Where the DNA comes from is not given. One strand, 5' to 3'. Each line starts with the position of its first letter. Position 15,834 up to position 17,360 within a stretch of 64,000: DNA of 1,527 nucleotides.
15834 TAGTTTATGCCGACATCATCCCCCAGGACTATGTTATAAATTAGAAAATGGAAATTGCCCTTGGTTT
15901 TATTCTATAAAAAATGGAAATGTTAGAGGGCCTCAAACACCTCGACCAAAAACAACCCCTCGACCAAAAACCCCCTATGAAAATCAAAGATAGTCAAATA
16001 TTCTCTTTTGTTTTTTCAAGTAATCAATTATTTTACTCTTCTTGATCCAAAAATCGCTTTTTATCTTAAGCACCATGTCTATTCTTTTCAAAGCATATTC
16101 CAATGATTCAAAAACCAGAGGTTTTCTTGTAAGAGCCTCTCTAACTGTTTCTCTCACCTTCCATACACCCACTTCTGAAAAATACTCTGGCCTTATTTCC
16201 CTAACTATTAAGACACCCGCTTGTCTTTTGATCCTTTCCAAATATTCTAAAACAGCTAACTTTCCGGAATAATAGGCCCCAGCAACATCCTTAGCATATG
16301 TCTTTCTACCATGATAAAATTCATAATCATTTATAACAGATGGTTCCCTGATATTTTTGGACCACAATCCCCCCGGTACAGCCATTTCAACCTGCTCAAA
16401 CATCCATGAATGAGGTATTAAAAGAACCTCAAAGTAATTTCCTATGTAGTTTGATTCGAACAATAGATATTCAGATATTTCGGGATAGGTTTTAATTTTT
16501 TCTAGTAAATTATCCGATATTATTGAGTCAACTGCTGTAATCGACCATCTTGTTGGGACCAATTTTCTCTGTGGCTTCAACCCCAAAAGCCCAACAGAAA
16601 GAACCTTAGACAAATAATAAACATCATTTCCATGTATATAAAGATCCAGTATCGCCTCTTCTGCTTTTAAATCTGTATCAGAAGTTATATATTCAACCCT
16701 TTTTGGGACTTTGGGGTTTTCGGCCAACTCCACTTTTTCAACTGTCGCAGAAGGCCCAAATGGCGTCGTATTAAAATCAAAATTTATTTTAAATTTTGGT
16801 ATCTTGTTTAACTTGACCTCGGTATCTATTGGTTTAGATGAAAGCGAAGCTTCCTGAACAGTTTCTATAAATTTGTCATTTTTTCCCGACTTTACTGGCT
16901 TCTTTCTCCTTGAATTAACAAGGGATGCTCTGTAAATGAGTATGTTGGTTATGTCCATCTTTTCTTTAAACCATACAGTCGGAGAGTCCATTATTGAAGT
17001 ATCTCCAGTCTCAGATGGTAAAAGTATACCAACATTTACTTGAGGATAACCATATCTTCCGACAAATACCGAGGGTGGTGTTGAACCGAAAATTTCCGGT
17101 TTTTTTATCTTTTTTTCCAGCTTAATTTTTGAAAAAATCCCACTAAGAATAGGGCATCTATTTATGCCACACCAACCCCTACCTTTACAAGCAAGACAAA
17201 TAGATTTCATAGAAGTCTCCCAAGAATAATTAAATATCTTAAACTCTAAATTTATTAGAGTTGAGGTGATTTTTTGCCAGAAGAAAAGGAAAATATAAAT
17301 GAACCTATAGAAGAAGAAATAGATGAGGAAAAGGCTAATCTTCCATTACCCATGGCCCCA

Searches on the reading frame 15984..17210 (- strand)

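Call 33: search_protein_families(library=pfam, proteins=[window:15984-17210:-], max_evalue=0.001)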
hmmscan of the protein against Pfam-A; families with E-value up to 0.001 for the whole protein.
window:15984-17210:- (408 aa): 2 families
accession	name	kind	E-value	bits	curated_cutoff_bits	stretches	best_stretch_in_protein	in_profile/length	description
PF04894.17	Nre_N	-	1.5e-101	340.2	25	1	14-284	2-270/270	Archaeal Nre, N-terminal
PF04895.17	Nre_C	-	2.3e-36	124.4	27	1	298-407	2-110/110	Archaeal Nre, C-terminal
